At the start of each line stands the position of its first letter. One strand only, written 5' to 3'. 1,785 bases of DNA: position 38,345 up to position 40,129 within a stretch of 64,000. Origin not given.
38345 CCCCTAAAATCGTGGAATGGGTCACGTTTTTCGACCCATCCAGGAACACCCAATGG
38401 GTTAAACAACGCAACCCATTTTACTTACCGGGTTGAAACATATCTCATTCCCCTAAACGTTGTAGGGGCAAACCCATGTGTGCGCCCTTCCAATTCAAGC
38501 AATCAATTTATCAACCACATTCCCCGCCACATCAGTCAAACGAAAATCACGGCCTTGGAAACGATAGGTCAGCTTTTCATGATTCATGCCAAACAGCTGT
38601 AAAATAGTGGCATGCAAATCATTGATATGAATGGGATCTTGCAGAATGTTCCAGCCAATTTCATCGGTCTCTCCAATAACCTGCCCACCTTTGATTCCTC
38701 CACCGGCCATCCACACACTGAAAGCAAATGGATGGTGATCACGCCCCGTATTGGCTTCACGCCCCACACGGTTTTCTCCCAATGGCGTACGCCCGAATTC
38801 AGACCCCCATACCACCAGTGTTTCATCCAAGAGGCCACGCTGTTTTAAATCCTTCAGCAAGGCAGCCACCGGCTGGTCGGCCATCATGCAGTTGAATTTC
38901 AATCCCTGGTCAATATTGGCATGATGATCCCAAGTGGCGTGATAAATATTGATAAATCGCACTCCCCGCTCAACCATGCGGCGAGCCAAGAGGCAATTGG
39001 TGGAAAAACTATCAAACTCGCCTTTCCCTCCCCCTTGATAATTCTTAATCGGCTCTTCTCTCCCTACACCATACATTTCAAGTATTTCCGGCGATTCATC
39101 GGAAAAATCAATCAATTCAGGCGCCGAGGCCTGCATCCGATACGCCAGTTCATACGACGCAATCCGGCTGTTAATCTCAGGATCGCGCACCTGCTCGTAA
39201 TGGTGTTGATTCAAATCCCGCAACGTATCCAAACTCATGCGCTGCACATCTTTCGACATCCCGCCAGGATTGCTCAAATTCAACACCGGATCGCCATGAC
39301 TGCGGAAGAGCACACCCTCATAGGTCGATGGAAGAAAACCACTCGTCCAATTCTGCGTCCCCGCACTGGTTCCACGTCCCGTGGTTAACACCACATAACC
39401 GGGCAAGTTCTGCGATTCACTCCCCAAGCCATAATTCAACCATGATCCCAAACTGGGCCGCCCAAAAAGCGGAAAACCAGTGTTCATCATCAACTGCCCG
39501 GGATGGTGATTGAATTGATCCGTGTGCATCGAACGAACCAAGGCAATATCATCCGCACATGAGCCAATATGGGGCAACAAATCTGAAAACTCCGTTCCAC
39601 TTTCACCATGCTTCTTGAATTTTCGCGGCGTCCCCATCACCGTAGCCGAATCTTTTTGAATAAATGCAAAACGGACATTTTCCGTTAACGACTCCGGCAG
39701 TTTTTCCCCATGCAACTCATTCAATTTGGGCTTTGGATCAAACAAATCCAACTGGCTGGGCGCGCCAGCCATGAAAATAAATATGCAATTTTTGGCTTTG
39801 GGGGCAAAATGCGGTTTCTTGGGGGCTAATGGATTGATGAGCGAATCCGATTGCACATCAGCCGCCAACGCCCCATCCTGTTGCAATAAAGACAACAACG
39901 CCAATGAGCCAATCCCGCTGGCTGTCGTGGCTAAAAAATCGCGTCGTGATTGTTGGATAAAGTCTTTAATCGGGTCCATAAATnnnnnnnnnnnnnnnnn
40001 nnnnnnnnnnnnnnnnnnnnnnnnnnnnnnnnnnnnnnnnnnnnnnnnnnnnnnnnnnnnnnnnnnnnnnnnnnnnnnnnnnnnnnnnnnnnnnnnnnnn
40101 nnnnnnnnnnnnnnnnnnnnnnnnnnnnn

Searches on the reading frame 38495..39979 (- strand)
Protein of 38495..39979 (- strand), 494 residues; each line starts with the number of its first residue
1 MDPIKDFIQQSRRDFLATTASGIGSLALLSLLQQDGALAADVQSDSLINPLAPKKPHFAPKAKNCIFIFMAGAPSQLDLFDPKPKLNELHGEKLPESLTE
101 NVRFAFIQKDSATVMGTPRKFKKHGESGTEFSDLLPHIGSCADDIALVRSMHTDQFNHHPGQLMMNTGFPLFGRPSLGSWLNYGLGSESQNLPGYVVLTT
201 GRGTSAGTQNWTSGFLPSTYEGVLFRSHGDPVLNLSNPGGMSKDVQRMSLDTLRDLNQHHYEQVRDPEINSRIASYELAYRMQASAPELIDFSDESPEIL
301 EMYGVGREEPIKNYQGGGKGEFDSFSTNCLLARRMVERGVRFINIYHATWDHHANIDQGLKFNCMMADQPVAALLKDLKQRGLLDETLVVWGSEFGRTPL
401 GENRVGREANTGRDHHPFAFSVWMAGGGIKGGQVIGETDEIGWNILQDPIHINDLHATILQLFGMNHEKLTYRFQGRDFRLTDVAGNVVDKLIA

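Call 43: search_protein_families(library=pfam, proteins=[window:38495-39979:-], max_evalue=0.00001)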
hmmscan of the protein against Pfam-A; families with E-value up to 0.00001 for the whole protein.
window:38495-39979:- (494 aa): 1 family
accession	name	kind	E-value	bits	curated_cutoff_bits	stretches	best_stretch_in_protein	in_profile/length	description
PF07394.17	DUF1501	-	2.2e-157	524.6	27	1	62-493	1-390/390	Protein of unknown function (DUF1501)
